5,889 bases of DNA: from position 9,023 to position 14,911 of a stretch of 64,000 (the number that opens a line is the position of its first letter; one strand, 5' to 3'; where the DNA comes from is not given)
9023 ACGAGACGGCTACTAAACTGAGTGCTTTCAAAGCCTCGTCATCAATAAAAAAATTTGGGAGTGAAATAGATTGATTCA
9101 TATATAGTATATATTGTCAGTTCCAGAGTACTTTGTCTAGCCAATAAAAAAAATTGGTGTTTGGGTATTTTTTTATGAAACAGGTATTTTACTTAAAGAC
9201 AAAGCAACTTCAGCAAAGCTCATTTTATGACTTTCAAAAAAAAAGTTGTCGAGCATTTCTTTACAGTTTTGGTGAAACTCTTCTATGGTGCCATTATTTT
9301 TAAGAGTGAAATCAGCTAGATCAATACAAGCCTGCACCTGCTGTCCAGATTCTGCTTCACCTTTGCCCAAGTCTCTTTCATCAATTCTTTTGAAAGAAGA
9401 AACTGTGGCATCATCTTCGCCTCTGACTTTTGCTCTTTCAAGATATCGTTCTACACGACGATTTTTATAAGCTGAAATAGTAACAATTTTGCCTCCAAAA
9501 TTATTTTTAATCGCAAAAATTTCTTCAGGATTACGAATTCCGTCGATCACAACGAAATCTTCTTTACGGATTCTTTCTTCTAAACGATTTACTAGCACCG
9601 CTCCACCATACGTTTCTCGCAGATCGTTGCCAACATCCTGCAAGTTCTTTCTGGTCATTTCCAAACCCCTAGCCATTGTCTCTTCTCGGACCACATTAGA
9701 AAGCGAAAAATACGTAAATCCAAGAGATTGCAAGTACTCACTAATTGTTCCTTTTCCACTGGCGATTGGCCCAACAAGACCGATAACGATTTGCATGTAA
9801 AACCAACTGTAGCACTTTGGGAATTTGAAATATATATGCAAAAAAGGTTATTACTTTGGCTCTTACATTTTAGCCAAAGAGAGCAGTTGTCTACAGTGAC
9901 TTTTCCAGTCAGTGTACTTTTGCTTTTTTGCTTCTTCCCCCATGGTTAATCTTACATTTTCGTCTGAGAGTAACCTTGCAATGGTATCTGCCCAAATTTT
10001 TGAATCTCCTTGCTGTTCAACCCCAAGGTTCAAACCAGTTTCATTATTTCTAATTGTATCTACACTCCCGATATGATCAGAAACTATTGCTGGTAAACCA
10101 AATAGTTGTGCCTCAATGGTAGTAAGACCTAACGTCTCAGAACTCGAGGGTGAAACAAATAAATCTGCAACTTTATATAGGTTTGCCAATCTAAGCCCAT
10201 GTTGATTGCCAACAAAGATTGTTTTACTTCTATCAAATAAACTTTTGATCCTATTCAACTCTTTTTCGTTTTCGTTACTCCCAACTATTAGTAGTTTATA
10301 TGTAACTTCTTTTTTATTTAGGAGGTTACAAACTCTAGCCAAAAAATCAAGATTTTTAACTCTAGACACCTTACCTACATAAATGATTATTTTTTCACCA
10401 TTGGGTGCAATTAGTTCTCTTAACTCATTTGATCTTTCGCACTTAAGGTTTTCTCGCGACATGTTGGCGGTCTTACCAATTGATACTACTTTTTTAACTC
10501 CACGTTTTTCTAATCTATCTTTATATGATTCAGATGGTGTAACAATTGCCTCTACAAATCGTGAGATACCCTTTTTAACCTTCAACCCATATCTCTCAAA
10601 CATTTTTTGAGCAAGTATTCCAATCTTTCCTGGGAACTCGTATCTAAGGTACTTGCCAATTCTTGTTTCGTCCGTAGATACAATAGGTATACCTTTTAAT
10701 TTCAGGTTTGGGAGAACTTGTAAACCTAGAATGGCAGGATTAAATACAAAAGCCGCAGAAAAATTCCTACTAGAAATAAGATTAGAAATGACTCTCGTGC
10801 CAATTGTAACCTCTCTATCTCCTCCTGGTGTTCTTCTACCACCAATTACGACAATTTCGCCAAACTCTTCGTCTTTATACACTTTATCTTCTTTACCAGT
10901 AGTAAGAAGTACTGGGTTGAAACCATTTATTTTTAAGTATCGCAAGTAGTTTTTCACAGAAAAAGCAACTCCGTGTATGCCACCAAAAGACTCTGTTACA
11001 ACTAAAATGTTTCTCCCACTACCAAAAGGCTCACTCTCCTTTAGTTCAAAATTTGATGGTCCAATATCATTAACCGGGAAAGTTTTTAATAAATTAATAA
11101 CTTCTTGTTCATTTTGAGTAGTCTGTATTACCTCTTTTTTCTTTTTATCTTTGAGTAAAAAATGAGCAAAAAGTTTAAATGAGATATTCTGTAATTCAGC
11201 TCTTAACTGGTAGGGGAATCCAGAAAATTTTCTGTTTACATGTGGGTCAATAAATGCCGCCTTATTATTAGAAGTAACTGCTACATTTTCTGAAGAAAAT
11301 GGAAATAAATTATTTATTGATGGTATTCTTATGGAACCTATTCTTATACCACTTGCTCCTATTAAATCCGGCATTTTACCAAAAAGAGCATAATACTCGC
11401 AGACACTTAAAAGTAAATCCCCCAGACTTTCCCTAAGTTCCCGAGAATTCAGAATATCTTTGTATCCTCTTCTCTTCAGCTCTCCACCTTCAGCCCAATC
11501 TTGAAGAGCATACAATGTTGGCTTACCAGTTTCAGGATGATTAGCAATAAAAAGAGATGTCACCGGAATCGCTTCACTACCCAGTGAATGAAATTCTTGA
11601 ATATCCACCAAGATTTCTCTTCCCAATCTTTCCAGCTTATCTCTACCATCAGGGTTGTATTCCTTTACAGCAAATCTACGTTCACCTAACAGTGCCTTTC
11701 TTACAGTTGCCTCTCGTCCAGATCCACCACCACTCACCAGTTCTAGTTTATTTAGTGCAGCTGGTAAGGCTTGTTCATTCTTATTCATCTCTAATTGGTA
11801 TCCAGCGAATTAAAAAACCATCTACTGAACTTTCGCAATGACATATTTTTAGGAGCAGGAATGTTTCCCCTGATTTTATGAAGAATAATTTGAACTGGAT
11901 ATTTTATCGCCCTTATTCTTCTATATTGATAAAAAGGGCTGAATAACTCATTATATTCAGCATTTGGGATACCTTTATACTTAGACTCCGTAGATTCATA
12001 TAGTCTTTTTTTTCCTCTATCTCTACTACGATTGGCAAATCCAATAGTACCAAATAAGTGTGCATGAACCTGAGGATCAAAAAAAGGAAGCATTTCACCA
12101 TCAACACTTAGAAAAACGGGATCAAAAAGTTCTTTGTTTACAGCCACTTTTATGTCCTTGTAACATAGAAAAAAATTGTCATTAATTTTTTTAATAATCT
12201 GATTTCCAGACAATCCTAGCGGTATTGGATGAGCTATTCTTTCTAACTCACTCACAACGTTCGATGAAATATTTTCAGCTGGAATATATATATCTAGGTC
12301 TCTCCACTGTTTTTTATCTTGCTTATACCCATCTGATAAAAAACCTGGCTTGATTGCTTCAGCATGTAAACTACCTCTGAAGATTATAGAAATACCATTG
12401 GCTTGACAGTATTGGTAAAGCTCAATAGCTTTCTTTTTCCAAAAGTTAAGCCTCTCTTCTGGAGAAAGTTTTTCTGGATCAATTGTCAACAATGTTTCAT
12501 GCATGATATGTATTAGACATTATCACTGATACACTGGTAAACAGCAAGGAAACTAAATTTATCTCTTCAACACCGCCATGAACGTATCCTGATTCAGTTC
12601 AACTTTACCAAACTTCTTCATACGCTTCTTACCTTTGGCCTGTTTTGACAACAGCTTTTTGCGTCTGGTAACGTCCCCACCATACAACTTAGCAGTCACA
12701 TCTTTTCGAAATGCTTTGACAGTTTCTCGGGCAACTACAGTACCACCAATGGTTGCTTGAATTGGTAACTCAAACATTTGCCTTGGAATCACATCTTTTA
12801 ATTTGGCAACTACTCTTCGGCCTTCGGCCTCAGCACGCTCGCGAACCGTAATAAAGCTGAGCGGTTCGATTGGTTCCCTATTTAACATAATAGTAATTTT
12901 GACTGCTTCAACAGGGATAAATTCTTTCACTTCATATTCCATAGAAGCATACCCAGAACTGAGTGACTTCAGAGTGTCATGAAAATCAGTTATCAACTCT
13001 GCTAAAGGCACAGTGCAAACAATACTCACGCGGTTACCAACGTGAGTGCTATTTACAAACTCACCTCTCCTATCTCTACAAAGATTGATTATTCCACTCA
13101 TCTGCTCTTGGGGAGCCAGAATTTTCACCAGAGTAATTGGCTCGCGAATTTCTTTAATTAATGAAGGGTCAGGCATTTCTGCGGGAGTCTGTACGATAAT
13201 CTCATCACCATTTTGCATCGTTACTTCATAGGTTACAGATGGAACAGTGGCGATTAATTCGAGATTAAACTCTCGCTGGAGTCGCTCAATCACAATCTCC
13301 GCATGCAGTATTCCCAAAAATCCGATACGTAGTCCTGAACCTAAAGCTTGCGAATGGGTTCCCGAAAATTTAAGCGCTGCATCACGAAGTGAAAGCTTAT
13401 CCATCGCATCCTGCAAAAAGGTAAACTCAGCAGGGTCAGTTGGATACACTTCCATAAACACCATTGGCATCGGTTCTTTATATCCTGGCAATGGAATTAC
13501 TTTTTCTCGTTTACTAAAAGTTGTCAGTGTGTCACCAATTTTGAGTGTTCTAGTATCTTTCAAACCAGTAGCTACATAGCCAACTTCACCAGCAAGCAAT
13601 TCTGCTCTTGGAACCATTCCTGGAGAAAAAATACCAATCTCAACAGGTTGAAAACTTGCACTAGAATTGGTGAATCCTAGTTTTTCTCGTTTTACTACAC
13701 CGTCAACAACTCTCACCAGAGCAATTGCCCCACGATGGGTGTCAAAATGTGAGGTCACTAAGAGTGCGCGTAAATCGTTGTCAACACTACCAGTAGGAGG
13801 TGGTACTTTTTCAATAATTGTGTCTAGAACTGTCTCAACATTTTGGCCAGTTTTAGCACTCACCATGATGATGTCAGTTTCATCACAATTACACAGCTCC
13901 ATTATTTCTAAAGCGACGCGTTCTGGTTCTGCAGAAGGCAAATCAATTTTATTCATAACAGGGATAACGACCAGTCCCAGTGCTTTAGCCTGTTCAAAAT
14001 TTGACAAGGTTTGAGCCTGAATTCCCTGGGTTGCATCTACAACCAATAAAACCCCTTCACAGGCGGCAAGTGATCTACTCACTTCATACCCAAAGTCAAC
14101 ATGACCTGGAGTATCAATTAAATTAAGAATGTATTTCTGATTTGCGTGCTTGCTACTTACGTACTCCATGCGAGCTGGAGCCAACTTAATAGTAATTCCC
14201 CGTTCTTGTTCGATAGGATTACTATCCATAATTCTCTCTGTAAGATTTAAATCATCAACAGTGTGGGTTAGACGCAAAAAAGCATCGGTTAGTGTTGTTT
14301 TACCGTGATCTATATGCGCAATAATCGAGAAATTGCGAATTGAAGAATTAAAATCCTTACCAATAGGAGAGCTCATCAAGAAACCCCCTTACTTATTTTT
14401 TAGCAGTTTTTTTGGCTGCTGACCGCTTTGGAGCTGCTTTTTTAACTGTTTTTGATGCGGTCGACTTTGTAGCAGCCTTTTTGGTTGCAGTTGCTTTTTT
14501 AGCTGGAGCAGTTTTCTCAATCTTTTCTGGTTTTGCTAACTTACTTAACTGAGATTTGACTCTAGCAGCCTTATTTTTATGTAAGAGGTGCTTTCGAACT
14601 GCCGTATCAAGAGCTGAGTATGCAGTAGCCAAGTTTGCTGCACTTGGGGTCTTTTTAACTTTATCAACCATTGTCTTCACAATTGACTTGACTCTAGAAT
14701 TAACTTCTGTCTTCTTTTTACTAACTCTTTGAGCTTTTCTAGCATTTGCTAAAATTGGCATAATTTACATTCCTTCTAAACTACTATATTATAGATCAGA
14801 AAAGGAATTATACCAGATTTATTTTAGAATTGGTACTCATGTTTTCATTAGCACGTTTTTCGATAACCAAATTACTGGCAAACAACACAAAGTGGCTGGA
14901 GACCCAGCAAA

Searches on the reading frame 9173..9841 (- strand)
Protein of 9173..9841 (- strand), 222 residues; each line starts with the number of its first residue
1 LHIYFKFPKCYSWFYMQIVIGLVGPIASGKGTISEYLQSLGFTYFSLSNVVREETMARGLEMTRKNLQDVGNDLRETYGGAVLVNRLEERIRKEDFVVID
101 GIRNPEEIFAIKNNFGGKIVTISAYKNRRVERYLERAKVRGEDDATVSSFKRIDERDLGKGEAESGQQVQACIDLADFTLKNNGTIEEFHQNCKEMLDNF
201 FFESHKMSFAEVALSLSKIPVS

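Call 51: search_protein_families(library=pfam, proteins=[window:9173-9841:-], max_evalue=0.001)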
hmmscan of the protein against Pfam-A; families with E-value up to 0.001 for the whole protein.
window:9173-9841:- (222 aa): 3 families
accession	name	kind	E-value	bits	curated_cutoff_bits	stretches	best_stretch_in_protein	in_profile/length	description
PF13207.12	AAA_17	-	4.4e-11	43.7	27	1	23-150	1-135/136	AAA domain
PF13238.12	AAA_18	-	4.2e-08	34.1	29.4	1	20-140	1-115/128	AAA domain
PF01121.26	CoaE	-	2.3e-05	24.6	27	0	18-51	1-34/180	Dephospho-CoA kinase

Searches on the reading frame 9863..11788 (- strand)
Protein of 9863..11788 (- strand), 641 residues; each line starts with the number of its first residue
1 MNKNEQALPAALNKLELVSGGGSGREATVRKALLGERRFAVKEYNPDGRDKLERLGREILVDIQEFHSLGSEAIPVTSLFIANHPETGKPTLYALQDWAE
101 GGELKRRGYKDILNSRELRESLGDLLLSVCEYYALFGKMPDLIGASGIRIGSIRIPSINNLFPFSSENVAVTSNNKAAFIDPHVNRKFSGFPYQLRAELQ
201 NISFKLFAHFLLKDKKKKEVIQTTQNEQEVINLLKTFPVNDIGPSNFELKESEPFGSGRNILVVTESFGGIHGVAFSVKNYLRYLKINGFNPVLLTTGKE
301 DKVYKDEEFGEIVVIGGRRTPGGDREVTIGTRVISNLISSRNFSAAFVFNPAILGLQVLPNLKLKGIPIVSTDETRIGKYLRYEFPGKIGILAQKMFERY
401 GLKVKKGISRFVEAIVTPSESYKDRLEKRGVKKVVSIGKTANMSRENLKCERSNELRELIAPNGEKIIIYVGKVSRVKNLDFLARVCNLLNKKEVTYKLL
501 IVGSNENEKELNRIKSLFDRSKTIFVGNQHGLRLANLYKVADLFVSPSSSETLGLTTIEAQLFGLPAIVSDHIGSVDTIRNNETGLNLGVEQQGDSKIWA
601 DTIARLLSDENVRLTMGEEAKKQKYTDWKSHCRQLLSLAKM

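Call 51: search_protein_families(library=pfam, proteins=[window:9863-11788:-], max_evalue=0.001)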
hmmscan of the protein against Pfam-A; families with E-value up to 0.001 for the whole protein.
window:9863-11788:- (641 aa): 4 families
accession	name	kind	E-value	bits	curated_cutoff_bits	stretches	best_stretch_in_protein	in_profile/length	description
PF00534.26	Glycos_transf_1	-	4.2e-31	108.2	26.4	1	455-623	5-172/172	Glycosyl transferases group 1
PF13692.12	Glyco_trans_1_4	-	8.7e-24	84.8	27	1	466-609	2-142/142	Glycosyl transferases group 1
PF20706.3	GT4-conflict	-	1.3e-13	51.2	26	1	458-622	190-370/385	Family 4 Glycosyltransferase in conflict systems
PF13439.12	Glyco_transf_4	-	7.1e-08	33.1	28.5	1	273-433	3-156/170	Glycosyltransferase Family 4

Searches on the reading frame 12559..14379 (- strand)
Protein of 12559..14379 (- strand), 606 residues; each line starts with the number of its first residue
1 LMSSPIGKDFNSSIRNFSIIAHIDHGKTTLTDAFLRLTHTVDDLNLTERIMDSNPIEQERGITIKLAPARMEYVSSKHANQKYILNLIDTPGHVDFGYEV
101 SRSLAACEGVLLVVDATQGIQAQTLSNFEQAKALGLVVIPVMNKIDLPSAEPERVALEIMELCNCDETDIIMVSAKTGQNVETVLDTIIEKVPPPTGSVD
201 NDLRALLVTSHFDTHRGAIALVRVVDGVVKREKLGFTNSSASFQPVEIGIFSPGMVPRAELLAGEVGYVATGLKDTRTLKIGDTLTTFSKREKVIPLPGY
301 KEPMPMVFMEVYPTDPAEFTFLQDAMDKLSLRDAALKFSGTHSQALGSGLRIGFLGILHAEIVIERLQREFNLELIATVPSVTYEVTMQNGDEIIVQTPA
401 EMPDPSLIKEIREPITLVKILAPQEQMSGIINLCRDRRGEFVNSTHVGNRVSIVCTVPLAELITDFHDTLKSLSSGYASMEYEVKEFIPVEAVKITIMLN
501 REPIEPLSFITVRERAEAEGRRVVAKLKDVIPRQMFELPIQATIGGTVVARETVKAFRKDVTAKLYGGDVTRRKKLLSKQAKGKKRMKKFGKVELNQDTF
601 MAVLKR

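Call 51: search_protein_families(library=pfam, proteins=[window:12559-14379:-], max_evalue=0.001)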
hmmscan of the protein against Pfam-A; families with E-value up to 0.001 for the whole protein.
window:12559-14379:- (606 aa): 6 families
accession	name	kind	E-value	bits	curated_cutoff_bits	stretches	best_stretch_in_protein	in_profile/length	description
PF00009.33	GTP_EFTU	-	2.2e-53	181.1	26.5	1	13-194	2-188/188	Elongation factor Tu GTP binding domain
PF06421.17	LepA_C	-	2.4e-44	150.3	29.7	1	499-605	1-107/107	GTP-binding protein LepA C-terminus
PF00679.30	EFG_C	-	3.7e-19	69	27.9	1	411-495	2-86/89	Elongation factor G C-terminus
PF03144.31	GTP_EFTU_D2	-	1e-05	26.3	30.3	1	217-286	1-73/73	Elongation factor Tu domain 2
PF00071.28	Ras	-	7.8e-05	22.7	21.6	1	77-192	42-160/162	Ras family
PF14492.12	EFG_III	-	0.00012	22.5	27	1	303-376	2-72/75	Elongation Factor G, domain III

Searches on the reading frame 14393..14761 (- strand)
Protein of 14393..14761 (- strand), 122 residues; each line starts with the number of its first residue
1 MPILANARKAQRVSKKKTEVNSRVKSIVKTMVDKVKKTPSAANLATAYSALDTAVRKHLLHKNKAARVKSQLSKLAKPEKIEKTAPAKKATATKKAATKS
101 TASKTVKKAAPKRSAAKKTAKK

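Call 51: search_protein_families(library=pfam, proteins=[window:14393-14761:-], max_evalue=0.001)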
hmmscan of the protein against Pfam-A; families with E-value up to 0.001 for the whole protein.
window:14393-14761:- (122 aa): 1 family
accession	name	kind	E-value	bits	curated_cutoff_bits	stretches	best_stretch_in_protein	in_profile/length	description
PF01649.23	Ribosomal_S20p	-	1.5e-11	45.2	29.5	1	6-75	5-81/83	Ribosomal protein S20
